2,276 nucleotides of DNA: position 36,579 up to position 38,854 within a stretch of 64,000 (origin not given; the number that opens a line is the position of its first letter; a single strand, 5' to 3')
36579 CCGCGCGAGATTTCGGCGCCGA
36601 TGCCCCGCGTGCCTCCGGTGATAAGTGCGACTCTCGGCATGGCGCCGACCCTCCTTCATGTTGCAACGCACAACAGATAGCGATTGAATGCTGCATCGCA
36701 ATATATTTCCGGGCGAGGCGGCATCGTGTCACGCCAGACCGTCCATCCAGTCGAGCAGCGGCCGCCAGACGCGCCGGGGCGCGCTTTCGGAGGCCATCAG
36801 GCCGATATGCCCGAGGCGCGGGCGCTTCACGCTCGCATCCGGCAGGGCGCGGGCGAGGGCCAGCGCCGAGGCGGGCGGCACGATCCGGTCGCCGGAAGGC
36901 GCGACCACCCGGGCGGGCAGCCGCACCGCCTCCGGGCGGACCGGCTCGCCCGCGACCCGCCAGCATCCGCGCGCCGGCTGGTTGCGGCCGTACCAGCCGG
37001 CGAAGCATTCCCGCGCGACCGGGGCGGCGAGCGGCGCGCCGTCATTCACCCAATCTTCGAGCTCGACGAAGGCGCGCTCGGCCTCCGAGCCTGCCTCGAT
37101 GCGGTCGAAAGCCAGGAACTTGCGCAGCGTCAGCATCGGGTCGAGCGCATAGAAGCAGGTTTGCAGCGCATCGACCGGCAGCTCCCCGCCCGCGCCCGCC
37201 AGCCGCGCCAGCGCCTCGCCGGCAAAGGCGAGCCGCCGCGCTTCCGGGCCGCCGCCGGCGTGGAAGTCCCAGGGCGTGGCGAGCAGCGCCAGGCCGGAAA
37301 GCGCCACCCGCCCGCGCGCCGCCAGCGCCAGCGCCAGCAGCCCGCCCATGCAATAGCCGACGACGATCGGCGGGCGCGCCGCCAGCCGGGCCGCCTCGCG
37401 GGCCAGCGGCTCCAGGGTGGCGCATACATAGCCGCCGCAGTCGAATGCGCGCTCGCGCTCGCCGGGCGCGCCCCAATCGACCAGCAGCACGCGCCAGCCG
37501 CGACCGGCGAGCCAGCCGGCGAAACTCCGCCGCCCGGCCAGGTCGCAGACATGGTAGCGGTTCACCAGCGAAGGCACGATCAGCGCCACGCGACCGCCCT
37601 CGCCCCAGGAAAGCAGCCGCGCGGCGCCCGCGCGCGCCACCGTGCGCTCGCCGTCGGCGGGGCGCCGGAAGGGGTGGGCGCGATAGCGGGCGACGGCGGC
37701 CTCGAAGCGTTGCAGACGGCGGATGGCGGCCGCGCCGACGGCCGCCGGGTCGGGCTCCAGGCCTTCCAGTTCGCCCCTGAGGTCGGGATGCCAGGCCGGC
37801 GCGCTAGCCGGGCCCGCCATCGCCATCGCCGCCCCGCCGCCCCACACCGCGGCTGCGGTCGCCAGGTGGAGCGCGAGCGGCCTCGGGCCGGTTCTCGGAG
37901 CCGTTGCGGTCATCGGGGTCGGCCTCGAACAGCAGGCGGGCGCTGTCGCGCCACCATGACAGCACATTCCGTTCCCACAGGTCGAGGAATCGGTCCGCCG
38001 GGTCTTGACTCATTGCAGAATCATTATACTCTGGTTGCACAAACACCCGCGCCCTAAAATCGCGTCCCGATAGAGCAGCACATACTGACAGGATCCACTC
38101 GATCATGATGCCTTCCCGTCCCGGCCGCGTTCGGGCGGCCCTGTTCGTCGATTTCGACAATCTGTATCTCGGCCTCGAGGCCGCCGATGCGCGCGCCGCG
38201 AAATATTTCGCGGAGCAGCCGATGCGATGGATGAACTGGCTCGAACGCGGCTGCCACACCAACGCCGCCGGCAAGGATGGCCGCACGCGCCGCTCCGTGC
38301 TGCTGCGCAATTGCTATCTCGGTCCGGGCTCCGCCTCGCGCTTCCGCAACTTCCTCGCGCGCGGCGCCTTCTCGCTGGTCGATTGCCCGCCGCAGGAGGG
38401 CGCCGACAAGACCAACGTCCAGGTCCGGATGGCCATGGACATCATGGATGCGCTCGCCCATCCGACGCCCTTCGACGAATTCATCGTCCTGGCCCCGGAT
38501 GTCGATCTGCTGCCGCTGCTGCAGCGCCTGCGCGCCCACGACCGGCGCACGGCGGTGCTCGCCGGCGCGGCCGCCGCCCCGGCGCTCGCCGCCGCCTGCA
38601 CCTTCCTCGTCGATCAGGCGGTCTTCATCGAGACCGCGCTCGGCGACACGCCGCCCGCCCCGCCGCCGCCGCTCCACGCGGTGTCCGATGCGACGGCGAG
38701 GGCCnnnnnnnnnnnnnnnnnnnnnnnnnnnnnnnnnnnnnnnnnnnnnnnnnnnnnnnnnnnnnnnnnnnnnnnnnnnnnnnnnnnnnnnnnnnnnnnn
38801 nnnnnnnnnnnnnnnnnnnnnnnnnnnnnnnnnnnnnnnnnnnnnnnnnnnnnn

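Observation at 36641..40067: PHA locus containing a NYN/OST-HTH putative RNase between the phaC-like gene and phaR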

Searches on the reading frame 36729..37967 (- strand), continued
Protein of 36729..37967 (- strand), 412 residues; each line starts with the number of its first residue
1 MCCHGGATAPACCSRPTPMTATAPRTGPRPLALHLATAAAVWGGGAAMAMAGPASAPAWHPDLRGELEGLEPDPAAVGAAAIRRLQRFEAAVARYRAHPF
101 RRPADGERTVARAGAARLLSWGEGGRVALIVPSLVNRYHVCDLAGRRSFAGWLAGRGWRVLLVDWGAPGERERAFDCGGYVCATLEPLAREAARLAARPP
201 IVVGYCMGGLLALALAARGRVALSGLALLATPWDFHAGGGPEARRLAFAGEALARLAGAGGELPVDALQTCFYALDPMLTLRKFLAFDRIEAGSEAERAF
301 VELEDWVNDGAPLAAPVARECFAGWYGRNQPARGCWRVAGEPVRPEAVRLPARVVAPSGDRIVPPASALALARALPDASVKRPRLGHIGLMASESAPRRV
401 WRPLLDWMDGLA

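Call 18: find_encoding_contigs(protein=P0059, flank=6000, max_places=1)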
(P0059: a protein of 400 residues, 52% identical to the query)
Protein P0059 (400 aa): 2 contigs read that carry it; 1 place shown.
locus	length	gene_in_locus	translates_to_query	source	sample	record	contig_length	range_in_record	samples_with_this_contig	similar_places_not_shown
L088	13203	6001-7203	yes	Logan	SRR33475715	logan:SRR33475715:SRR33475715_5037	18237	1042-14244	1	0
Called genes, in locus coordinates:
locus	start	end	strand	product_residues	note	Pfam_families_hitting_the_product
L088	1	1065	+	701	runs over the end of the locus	?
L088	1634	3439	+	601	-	PF08447:PAS_3, PF00990:GGDEF, PF00563:EAL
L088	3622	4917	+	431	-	PF00211:Guanylate_cyc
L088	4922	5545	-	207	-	PF07879:PHB_acc_N, PF05233:PHB_acc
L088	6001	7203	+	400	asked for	PF00561:Abhydrolase_1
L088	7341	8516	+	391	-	PF00108:Thiolase_N, PF02803:Thiolase_C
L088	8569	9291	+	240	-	PF00106:adh_short, PF08659:KR, PF13561:adh_short_C2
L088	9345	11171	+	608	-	PF00293:NUDIX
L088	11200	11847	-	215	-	PF02798:GST_N (weak), PF13409:GST_N_2, PF13417:GST_N_3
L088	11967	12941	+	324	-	PF00892:EamA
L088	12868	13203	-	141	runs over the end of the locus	PF06172:Cupin_5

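Call 67: find_encoding_contigs(protein=P0030, flank=10000, max_places=1)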
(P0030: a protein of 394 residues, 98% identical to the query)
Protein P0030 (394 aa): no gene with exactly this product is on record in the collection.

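Call 83: find_related_loci(query=A7, collection=metagenome_contigs, flank=3500)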
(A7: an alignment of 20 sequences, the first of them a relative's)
Query A7 (427 aa) in metagenome_contigs; peptide patterns used: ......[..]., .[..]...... (x = any residue, [..] = any of these).
600 stretches matched a pattern (row limit reached: there are more); 557 encode a relative of the query (tblastn E <= 1e-3); the best 80 are kept; 80 distinct loci.
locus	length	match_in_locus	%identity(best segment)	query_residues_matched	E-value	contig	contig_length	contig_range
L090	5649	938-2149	61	1-407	9e-145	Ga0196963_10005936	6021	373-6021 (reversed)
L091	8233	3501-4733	56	6-416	3e-134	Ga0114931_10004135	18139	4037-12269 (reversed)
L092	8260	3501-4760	57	9-426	2e-132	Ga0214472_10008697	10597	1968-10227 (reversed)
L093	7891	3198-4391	57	6-407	3e-132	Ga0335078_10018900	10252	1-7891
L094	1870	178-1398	58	3-407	7e-142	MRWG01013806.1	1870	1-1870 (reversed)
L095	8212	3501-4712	58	9-407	5e-131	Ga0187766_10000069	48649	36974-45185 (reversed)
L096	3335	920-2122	57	4-407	1e-135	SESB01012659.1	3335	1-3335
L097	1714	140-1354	55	8-411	2e-140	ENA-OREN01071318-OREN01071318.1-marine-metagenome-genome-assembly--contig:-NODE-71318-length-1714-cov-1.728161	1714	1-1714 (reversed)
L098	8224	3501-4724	57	1-407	1e-129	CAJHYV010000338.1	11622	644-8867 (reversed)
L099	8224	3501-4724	57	2-409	3e-129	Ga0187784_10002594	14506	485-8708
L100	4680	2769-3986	57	5-409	2e-130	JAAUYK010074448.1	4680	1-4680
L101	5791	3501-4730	58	4-411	1e-128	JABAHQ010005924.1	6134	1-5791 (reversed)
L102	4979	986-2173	57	8-407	4e-129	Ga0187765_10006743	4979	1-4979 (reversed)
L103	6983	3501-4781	59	3-415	7e-128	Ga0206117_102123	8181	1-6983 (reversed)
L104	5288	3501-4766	55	9-423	1e-127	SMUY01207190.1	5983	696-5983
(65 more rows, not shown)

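Call 92: find_encoding_contigs(protein=P0055, flank=6000, max_places=1)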
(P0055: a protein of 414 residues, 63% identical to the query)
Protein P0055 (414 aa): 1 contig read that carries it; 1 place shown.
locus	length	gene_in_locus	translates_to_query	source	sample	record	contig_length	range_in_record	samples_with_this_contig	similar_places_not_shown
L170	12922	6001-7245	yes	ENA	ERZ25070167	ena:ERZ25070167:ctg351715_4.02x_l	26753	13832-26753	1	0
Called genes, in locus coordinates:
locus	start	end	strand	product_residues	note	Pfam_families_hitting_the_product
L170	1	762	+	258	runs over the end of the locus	PF00378:ECH_1, PF16113:ECH_2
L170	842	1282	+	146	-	PF00903:Glyoxalase, PF13669:Glyoxalase_4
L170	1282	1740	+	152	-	PF01575:MaoC_dehydratas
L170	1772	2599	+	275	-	PF00296:Bac_luciferase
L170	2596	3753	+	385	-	PF01266:DAO (faint), PF01494:FAD_binding_3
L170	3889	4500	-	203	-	PF07879:PHB_acc_N, PF05233:PHB_acc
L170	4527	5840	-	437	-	PF01936:NYN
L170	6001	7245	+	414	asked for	PF00561:Abhydrolase_1, PF12146:Hydrolase_4 (faint)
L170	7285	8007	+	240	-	PF00106:adh_short, PF01370:Epimerase (weak), PF08659:KR, PF13460:NAD_binding_10 (weak), PF13561:adh_short_C2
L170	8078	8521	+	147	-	PF00293:NUDIX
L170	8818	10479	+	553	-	PF02463:SMC_N (faint), PF13175:AAA_15, PF13476:AAA_23 (weak), PF13514:AAA_27 (weak), PF13304:AAA_21, PF13175:AAA_15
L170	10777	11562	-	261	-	PF00590:TP_methylase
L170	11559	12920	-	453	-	?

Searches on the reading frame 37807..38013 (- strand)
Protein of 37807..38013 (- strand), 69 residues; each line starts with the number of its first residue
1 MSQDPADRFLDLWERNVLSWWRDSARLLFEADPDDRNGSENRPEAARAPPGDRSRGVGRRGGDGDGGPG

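Call 39: search_protein_families(library=pfam, proteins=[window:37807-38013:-], max_evalue=10)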
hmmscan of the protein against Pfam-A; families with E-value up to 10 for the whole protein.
seq(69 aa): 0 families

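Call 40: search_protein_families(library=ncbifam, proteins=[window:37807-38013:-], max_evalue=10)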
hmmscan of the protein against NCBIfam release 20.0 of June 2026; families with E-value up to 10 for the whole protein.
seq(69 aa): 0 families

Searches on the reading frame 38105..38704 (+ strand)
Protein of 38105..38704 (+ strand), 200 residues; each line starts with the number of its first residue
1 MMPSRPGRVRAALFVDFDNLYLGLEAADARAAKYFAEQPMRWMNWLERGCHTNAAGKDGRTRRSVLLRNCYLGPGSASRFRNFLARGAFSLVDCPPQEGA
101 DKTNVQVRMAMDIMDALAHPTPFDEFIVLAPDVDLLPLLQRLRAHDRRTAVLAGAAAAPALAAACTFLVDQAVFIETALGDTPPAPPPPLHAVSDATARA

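Call 6: search_protein_families(library=pfam, proteins=[window:38105-38704:+], max_evalue=10)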
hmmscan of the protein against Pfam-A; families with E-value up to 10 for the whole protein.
window:38105-38704:+ (200 aa): 1 family
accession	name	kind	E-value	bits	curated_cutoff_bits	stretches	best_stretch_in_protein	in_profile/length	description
PF01936.24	NYN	-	1.2e-15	58.7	24.2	1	10-166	1-139/145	NYN domain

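Call 51: search_solved_structures(query=window:38105-38650:+, max_evalue=10, show_alignments=3)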
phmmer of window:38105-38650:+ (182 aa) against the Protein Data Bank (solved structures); distinct sequences matched with E-value up to 10: 6.
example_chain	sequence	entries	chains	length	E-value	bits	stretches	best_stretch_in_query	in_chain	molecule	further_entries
1n0r_A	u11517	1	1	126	0.029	17.4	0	46-72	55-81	4 ankyrin repeats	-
6ulx_A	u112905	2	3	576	0.18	14.8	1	16-50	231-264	Amino acid adenylation domain-containing protein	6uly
5kwd_A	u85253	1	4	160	0.29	14.1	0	45-69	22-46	Ankyrin repeat-containing protein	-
3um9_A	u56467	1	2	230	0.42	13.6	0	115-155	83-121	Haloacid dehalogenase, type II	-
6ulw_A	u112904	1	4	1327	0.48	13.4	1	16-50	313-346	Amino acid adenylation domain-containing protein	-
1n0q_A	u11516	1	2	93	0.63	13.1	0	46-72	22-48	3 ankyrin repeats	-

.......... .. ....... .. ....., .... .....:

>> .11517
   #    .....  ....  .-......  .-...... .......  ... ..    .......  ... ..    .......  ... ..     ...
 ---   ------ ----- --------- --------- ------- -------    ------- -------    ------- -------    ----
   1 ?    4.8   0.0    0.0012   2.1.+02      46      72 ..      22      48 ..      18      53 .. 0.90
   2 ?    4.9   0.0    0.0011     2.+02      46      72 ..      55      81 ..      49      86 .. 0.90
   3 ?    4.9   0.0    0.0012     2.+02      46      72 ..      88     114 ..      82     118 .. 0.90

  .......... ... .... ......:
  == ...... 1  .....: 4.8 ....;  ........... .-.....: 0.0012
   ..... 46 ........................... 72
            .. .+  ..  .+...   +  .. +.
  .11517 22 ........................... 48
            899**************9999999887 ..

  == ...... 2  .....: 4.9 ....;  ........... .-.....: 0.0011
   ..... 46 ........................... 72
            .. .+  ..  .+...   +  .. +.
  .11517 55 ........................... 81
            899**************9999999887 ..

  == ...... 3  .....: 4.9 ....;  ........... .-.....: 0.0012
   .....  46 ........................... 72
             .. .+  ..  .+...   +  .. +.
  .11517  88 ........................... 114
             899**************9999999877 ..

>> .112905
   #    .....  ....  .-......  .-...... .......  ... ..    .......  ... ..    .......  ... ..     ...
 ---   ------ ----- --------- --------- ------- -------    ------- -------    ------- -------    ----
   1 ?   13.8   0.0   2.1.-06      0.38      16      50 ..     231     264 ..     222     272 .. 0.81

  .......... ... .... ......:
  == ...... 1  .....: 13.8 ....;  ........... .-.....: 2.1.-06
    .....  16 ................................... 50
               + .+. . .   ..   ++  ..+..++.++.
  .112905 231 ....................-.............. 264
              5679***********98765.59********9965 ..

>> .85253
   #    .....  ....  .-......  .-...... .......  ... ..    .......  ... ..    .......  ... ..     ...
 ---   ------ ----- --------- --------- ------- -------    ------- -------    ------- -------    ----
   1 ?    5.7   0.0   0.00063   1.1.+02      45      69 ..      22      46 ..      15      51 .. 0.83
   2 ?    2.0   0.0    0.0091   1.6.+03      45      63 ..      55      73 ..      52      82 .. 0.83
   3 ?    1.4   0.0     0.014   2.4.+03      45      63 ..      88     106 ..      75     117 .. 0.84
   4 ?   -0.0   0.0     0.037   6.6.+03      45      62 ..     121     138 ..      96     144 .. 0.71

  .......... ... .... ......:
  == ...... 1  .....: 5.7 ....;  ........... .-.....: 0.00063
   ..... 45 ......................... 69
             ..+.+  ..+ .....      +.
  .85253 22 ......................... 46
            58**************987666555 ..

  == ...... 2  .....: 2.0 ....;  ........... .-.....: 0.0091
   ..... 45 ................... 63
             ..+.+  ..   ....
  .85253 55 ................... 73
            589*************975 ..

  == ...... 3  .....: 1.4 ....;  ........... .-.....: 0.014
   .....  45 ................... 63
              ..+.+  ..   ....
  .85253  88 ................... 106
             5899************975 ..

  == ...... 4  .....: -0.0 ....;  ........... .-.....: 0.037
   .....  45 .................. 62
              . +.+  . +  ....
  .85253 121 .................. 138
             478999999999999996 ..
